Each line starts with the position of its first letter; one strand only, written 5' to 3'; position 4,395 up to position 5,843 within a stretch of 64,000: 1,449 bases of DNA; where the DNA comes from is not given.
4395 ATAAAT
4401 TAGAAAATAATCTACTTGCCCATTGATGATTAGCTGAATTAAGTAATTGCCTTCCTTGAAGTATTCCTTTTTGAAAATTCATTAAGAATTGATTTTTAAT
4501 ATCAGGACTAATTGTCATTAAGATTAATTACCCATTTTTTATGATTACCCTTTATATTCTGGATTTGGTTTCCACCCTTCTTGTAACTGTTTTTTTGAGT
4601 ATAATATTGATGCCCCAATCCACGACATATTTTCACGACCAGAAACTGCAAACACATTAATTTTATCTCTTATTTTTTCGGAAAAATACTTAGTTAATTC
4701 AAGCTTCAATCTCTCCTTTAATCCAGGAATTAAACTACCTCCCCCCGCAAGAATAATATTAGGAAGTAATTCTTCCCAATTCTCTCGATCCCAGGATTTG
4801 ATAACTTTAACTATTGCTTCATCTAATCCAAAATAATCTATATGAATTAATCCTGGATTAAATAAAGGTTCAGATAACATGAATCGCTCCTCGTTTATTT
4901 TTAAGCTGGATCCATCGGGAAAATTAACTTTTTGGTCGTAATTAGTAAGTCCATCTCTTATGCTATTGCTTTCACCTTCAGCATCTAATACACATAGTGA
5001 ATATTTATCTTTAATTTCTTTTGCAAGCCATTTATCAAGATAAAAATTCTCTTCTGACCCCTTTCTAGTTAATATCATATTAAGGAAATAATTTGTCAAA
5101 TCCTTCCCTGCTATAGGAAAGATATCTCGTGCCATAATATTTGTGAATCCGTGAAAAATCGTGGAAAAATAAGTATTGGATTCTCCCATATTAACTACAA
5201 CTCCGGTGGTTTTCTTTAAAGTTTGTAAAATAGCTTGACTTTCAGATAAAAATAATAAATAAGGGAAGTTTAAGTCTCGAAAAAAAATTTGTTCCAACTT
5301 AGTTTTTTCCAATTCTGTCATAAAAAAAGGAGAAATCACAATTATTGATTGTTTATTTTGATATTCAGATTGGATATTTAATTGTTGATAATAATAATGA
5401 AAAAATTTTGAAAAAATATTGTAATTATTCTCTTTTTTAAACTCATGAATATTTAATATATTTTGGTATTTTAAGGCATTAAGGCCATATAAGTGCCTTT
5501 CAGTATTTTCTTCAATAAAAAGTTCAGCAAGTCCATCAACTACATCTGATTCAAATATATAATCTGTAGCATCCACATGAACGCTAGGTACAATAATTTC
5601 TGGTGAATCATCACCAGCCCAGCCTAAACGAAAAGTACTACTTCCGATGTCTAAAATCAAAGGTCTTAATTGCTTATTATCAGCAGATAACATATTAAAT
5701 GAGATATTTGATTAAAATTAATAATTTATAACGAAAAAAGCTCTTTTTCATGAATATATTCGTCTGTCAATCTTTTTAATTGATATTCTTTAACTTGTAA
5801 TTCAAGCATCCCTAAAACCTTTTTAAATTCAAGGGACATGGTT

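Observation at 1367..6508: Actin-family gene sits in a tight four-gene operon with uncharacterised partners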

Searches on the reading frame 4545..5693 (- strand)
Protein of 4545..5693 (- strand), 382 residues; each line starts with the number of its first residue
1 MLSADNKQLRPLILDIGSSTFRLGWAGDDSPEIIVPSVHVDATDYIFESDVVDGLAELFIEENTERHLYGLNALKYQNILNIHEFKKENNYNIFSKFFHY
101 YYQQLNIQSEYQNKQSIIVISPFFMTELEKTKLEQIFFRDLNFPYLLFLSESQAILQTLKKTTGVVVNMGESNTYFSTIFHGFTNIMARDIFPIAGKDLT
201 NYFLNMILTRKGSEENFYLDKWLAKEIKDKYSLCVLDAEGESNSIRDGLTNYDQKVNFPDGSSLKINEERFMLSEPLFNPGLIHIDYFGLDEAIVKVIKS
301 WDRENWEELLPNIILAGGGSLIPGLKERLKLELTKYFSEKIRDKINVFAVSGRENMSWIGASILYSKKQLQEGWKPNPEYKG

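Call 3: search_protein_families(library=pfam, proteins=[window:4545-5693:-], max_evalue=0.1)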
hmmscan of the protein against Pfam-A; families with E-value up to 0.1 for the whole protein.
window:4545-5693:- (382 aa): 3 families
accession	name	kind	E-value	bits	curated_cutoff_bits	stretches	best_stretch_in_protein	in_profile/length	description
PF00022.25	Actin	-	3.4e-48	164.7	27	1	9-380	4-397/410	Actin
PF10237.15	N6-adenineMlase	-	0.015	15.5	23.2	1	85-137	57-111/166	Probable N6-adenine methyltransferase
PF06723.19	MreB_Mbl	-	0.034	13.4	27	0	95-332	75-296/327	MreB/Mbl protein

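Call 4: search_protein_families(library=ncbifam, proteins=[window:4545-5693:-], max_evalue=0.1)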
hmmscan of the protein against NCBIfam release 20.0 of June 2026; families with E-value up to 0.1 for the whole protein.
window:4545-5693:- (382 aa): 4 families
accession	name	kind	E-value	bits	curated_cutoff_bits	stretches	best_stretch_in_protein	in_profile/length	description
NF040575.1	syringactin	equivalog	2.5e-08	33.3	300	1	290-381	184-273/286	syringactin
NF040964.1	MamK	subfamily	2.1e-06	27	400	1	292-340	252-300/335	MamK family actin-like protein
NF053558.1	BeeR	equivalog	9.1e-05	21.6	530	1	292-335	267-310/349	BeeR family actin-like protein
TIGR01174.1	ftsA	equivalog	0.00017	20.8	175.85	1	149-330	182-335/371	cell division protein FtsA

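Call 5: search_solved_structures(query=window:4545-5693:-, max_evalue=0.00001, show_alignments=2)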
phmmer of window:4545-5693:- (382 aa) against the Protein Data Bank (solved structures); distinct sequences matched with E-value up to 0.00001: 152 (the best 60 are shown).
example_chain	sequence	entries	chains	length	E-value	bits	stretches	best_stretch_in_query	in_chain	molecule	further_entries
9wc4_A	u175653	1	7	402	1.4e-40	142.7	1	9-381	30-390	HC1 actin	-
1yvn_A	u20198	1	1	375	1.2e-39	139.6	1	8-380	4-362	PROTEIN (ACTIN)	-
3b63_A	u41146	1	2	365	3.6e-39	138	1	12-380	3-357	Actin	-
7zvw_B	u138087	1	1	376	2e-38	135.6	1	5-380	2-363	Actin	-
1yag_A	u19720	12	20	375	2.2e-38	135.4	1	8-380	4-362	PROTEIN (ACTIN) | Actin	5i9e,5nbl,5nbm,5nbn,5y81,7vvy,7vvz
8thx_A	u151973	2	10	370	3.6e-38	134.7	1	12-380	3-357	Actin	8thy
7yfn_A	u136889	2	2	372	4e-38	134.6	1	10-380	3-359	Actin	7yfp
4pl7_A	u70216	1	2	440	4.7e-38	134.4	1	6-380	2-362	Actin,Thymosin beta-4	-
3b63_C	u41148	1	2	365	6.5e-38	133.9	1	12-380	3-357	Actin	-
8ti3_A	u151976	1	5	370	6.8e-38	133.8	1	12-380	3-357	Actin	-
1dej_A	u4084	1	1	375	8e-38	133.6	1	6-380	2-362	CHIMERIC ACTIN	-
4efh_A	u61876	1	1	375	1.5e-37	132.7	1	8-380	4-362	Actin-1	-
3chw_A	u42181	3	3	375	1.9e-37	132.4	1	6-380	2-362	Major actin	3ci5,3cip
1c0g_A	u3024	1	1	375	2.8e-37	131.8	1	6-380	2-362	PROTEIN (CHIMERIC ACTIN)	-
8v30_A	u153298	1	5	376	4.2e-37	131.2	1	9-380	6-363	Actin, gamma-enteric smooth muscle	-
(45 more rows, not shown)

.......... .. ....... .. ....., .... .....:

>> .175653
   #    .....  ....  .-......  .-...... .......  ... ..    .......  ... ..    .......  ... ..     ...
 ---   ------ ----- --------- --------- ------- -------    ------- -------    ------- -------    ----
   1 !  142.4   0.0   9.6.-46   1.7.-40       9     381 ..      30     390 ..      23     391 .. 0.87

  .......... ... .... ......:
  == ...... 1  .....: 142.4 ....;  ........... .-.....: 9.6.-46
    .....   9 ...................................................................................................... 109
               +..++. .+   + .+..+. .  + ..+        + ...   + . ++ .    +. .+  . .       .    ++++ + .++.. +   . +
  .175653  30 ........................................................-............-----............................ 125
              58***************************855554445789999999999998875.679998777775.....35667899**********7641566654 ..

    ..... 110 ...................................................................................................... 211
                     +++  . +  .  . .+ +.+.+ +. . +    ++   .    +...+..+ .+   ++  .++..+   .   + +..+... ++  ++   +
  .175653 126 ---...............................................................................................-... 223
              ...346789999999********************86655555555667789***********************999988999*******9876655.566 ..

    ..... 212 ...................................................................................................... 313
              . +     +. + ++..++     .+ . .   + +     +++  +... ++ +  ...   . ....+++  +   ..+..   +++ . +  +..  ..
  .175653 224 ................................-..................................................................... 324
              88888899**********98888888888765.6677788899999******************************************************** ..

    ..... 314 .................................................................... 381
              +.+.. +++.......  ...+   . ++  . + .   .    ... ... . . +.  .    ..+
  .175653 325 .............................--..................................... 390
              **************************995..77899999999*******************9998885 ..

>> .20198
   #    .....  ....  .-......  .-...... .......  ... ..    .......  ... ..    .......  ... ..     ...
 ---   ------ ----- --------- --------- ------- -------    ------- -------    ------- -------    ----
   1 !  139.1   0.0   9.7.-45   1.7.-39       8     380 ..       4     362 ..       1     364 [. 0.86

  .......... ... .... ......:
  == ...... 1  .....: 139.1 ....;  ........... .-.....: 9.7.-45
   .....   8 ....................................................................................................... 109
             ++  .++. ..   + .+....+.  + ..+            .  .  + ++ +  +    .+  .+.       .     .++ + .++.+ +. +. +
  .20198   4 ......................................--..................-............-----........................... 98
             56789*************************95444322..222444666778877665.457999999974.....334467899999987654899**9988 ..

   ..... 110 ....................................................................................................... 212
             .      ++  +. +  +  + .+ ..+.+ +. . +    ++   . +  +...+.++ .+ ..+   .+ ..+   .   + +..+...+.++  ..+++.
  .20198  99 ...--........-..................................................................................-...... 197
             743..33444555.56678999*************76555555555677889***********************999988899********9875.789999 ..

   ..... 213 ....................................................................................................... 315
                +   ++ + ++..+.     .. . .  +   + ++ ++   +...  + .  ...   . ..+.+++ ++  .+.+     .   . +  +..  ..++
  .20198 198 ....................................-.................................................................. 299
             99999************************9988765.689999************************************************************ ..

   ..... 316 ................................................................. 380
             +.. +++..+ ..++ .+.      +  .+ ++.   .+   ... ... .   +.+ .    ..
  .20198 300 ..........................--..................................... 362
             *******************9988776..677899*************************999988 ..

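Call 9: find_homologous_proteins(query=window:4545-5693:-, max_evalue=1e-10)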
Query window:4545-5693:- (382 aa): 373 proteins with E <= 1e-10 among 3550 candidates; the best 120 are listed.
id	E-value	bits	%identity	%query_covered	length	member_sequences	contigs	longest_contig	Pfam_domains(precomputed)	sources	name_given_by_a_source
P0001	5.4e-247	837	96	100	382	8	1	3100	PF00022.26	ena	-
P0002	2.7e-227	772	89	100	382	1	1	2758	PF00022.26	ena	-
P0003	3.1e-216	736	85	100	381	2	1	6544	PF00022.26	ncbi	ncbi:MAG: hypothetical protein ACFFAH_13875 [Promethearchaeota archaeon]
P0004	7.1e-198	675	79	100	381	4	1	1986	PF00022.26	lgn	-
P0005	1.6e-194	664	77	99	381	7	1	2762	PF00022.26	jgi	-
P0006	5.8e-193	659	76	100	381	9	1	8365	PF00022.26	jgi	-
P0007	1.7e-191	654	76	99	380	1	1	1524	PF00022.26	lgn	-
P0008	5.5e-189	646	76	100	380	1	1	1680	PF00022.26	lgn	-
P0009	4.5e-187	640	73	100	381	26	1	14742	PF00022.26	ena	-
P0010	1.5e-186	638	73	100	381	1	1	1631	PF00022.26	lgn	-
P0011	7.2e-186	636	71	100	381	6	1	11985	PF00022.26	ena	-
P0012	6.5e-185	633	72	100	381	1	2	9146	PF00022.26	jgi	-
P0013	1.5e-184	631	72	100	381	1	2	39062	PF00022.26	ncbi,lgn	ncbi:MAG: hypothetical protein ACFFDK_05790 [Promethearchaeota archaeon]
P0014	3.5e-184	630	71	100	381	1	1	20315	PF00022.26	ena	-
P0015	9.7e-184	629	71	99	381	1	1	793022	PF00022.26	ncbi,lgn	-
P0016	1.0e-183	629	71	99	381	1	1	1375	PF00022.26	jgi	jgi:actin-related protein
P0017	3.2e-183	627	70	99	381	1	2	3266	PF00022.26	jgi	jgi:actin beta/gamma 1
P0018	1.3e-182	625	70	100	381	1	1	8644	PF00022.26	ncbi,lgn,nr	ncbi:MAG: hypothetical protein EU532_11155 [Promethearchaeota archaeon]|nr:MAG: hypothetical protein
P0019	9.1e-181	619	71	99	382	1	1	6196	PF00022.26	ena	-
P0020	1.7e-180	618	73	98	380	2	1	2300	PF00022.26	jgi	-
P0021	2.2e-177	608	69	99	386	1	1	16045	PF00022.26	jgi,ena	-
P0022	3.5e-176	604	70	100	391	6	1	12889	PF00022.26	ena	-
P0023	5.7e-175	600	68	99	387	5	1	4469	PF00022.26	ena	-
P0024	3.1e-173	594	69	100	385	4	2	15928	PF00022.26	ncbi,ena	-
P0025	1.2e-172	592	69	99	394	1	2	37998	PF00022.26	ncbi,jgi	ncbi:MAG: hypothetical protein ACTSQJ_13135 [Promethearchaeota archaeon]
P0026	1.2e-172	592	67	99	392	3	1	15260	PF00022.26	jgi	-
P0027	5.0e-172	590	67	100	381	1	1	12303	PF00022.26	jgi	jgi:actin-related protein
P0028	1.5e-171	589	69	99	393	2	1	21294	PF00022.26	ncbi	ncbi:MAG: hypothetical protein ACFE9T_06965 [Promethearchaeota archaeon]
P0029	7.7e-171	586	68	100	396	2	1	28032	PF00022.26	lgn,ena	-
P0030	9.4e-171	586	68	100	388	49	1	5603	PF00022.26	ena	-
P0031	4.4e-170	584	66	99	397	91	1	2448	PF00022.26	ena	-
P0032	6.4e-170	583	66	99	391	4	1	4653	PF00022.26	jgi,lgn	-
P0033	4.7e-169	580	68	100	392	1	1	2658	PF00022.26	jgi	jgi:actin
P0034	1.0e-168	579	67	99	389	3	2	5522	PF00022.26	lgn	-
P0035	1.1e-168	579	66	98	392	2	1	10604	PF00022.26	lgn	-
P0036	1.3e-168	579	67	100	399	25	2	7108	PF00022.26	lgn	-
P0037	4.4e-168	577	67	100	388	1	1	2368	PF00022.26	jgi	-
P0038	2.6e-167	575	67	99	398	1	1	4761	PF00022.26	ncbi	ncbi:MAG: hypothetical protein ACFFDN_25725 [Candidatus Hodarchaeota archaeon]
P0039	1.1e-166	573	67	100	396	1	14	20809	PF00022.26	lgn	-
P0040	1.3e-166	572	65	100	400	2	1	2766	PF00022.26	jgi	-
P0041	1.5e-166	572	66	98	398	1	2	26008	PF00022.26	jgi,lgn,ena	-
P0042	1.6e-166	572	67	100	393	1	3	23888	PF00022.26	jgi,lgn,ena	-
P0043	2.9e-166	571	66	99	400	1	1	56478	PF00022.26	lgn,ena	-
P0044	1.0e-165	569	64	99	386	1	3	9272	PF06723.20,PF00022.26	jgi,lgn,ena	-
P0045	1.5e-165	569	66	100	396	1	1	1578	PF00022.26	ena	-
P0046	2.4e-165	568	64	99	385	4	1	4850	PF06723.20,PF00022.26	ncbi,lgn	ncbi:MAG: hypothetical protein ACFFD5_15505 [Candidatus Thorarchaeota archaeon]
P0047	2.9e-165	568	64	99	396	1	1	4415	PF00022.26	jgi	jgi:actin-related protein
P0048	3.0e-165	568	64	99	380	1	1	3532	PF00022.26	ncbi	-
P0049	3.4e-165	568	65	99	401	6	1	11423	PF00022.26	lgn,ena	-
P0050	6.0e-165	567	64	100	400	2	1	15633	PF00022.26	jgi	-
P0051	9.1e-165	566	64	99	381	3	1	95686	PF00022.26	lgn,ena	-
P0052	9.2e-165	566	64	99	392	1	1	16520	PF00022.26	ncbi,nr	ncbi:MAG: hypothetical protein GF317_05005 [Candidatus Lokiarchaeota archaeon]|nr:hypothetical prote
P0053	1.0e-164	566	64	99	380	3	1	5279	PF06723.20,PF00022.26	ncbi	-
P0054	1.2e-164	566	66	99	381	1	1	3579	PF00022.26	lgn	-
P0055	1.4e-164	566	65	99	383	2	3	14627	PF00022.26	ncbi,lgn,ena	-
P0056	1.5e-164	566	67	99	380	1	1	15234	PF00022.26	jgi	-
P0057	2.4e-164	565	66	99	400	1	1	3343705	PF00022.26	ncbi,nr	ncbi:MAG: hypothetical protein JSV62_02990 [Promethearchaeota archaeon]|nr:MAG: hypothetical protein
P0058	4.1e-164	564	65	99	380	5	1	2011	PF06723.20,PF00022.26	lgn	-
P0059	4.4e-164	564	66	97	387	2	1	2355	PF00022.26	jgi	jgi:actin-related protein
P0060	4.9e-164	564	64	99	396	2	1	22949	PF00022.26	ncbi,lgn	-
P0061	5.7e-164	564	64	99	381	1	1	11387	PF06723.20,PF00022.26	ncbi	-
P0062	8.2e-164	563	64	100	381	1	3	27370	PF06723.20,PF00022.26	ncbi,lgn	-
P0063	9.1e-164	563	63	99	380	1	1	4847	PF00022.26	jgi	-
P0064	9.7e-164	563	63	99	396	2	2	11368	PF00022.26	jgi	-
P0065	1.3e-163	563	64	100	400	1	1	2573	PF00022.26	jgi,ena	-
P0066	1.5e-163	562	64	99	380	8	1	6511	PF00022.26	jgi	jgi:actin-related protein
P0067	1.7e-163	562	64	99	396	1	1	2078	PF00022.26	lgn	-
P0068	2.4e-163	562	63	100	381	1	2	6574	PF06723.20,PF00022.26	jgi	-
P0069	2.7e-163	561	63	99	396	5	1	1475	PF00022.26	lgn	-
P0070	3.4e-163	561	66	99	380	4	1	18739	PF06723.20,PF00022.26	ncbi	ncbi:MAG: hypothetical protein ACFFGP_01935 [Promethearchaeota archaeon]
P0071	4.1e-163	561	64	99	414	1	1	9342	PF00022.26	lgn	-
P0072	5.4e-163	560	65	97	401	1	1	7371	PF00022.26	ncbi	-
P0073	7.1e-163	560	63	99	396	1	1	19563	PF00022.26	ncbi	-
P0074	8.8e-163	560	63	100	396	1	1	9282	PF00022.26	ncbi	-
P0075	8.9e-163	560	63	99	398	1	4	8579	PF00022.26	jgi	jgi:actin-related protein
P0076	1.2e-162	559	64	100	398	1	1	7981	PF00022.26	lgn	-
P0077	1.3e-162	559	63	99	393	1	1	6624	PF06723.20,PF00022.26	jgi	jgi:actin-related protein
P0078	1.5e-162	559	63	99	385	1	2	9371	PF00022.26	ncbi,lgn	ncbi:MAG: hypothetical protein ACFE85_17525 [Candidatus Hodarchaeota archaeon]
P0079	1.7e-162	559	63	100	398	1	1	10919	PF00022.26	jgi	-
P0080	1.7e-162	559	64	99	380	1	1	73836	PF00022.26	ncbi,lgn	ncbi:MAG: hypothetical protein ACFFBH_07580 [Promethearchaeota archaeon]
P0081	2.1e-162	558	63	99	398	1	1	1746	PF00022.26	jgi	jgi:actin-related protein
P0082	2.2e-162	558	63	99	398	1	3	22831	PF00022.26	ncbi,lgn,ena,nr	ncbi:MAG: hypothetical protein KGD70_07760 [Candidatus Lokiarchaeota archaeon]|nr:hypothetical prote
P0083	3.6e-162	558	63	99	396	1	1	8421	PF00022.26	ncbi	ncbi:MAG: hypothetical protein ACFFAV_14530 [Candidatus Hermodarchaeota archaeon]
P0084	3.8e-162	558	64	99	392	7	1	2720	PF00022.26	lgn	-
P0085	4.6e-162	557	66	98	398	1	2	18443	PF00022.26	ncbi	ncbi:MAG: hypothetical protein ACFFBV_03430 [Promethearchaeota archaeon]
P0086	5.8e-162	557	64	99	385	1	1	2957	PF00022.26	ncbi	ncbi:MAG: hypothetical protein ACFFAN_19815 [Promethearchaeota archaeon]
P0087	6.6e-162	557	64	99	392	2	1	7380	PF00022.26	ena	-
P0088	8.4e-162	557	62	99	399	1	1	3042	PF00022.26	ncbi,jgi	ncbi:MAG: hypothetical protein ACXABG_12900 [Promethearchaeota archaeon]|jgi:actin-related protein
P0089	8.8e-162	556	64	100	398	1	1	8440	PF00022.26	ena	-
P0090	9.2e-162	556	62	99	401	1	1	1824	PF06723.20,PF00022.26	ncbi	-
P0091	1.1e-161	556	64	100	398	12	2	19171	PF00022.26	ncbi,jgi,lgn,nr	ncbi:MAG: hypothetical protein E3J52_11235 [Promethearchaeota archaeon]|nr:MAG: hypothetical protein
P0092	1.6e-161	556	64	100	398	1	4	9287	PF00022.26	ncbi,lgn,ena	ncbi:Bacterial actin-related protein [subsurface metagenome]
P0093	1.7e-161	556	64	100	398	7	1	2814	PF00022.26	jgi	-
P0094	1.8e-161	555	65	99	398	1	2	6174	PF00022.26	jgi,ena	-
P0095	2.7e-161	555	66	99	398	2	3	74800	PF00022.26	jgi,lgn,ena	-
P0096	2.8e-161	555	63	100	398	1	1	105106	PF00022.26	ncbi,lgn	-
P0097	2.9e-161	555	66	98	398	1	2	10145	PF00022.26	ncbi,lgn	-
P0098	2.9e-161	555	64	99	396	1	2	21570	PF00022.26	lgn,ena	-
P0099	3.3e-161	555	63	99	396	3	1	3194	PF00022.26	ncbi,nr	ncbi:MAG: hypothetical protein R3255_06450 [Candidatus Lokiarchaeia archaeon]|nr:hypothetical protei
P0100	3.7e-161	554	62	99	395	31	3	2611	PF00022.26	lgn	-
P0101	4.0e-161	554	64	99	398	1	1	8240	PF00022.26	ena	-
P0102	4.3e-161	554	61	100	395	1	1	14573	PF00022.26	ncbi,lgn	-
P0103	4.7e-161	554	63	99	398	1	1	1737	PF00022.26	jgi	jgi:actin-related protein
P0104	7.5e-161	553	65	100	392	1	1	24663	PF00022.26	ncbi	ncbi:MAG: hypothetical protein ACFE8L_03480 [Candidatus Hodarchaeota archaeon]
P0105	8.4e-161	553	64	99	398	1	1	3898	PF00022.26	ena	-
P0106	1.1e-160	553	63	99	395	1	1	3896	PF00022.26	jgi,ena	-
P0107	1.2e-160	553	62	99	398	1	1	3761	PF00022.26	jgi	jgi:actin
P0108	1.2e-160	553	61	99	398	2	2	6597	PF00022.26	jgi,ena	-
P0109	1.2e-160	553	62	99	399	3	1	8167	PF00022.26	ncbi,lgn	ncbi:MAG: hypothetical protein ACFE8G_06865 [Candidatus Hermodarchaeota archaeon]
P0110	1.6e-160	552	62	99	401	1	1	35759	PF00022.26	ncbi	-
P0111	1.8e-160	552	63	100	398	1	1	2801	PF00022.26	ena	-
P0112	2.1e-160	552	62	99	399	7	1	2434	PF00022.26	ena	-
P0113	2.2e-160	552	62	99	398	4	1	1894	PF00022.26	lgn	-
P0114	2.3e-160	552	65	98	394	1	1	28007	PF00022.26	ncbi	ncbi:MAG: hypothetical protein ACFE75_00390 [Candidatus Hodarchaeota archaeon]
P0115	2.4e-160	552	63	100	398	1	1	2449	PF00022.26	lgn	-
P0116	3.3e-160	551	62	100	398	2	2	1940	PF00022.26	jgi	-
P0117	5.4e-160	551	66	97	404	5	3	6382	PF00022.26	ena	-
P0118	6.0e-160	550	64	99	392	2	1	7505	PF00022.26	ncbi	ncbi:MAG: hypothetical protein ACFFHD_10235 [Promethearchaeota archaeon]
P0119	6.6e-160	550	65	97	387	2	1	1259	PF00022.26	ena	-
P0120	7.3e-160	550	62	99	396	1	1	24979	PF00022.26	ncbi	ncbi:MAG: hypothetical protein ACFE9S_10600 [Candidatus Hermodarchaeota archaeon]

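Call 10: find_encoding_contigs(protein=P0057, flank=10000, max_places=2)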
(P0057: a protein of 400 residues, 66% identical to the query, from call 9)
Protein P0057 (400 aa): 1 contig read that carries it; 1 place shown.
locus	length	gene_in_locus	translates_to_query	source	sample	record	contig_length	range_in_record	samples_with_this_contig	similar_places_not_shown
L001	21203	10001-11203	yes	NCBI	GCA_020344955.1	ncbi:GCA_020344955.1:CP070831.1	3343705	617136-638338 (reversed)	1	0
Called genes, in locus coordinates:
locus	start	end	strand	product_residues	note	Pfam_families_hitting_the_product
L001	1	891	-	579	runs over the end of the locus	PF00496:SBP_bac_5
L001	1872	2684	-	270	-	PF02596:DUF169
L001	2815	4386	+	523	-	PF03853:YjeF_N, PF01256:Carb_kinase, PF02110:HK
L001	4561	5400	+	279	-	-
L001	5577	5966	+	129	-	-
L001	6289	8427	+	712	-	PF00092:VWA, PF13519:VWA_2 (weak)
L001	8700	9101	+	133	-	-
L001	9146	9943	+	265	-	-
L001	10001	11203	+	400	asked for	PF00022:Actin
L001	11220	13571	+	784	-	-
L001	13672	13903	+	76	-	-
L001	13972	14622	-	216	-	PF03357:Snf7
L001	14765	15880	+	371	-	PF01959:DHQS, PF26558:DHQS_2nd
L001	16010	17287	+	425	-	PF03065:Glyco_hydro_57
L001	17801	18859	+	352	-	PF12773:DZR (faint), PF13240:Zn_Ribbon_1 (weak), PF02517:Rce1-like (weak)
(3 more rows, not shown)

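Call 11: find_encoding_contigs(protein=P0015, flank=10000, max_places=2)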
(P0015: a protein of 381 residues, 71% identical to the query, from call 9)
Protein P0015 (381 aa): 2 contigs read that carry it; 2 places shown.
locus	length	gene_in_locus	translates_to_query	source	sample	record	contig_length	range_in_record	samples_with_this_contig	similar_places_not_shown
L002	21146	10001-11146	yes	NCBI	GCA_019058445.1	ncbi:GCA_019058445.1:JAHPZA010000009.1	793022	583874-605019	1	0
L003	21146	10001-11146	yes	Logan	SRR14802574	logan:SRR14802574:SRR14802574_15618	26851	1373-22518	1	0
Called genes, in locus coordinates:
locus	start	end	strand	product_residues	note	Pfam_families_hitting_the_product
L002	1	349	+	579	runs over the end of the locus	-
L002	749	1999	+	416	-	-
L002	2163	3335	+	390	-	-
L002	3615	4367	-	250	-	PF01209:Ubie_methyltran, PF13489:Methyltransf_23, PF13847:Methyltransf_31, PF08241:Methyltransf_11, PF08242:Methyltransf_12, PF13649:Methyltransf_25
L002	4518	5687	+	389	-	-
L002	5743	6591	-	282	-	PF00899:ThiF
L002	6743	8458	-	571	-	-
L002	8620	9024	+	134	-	-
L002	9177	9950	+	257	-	-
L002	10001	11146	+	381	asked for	PF00022:Actin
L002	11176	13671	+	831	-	-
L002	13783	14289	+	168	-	-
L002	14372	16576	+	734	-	PF20473:MmeI_Mtase (faint), PF07669:Eco57I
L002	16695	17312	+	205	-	PF00025:Arf, PF00071:Ras (weak)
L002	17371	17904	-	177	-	PF00149:Metallophos (faint), PF12850:Metallophos_2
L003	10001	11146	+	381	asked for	PF00022:Actin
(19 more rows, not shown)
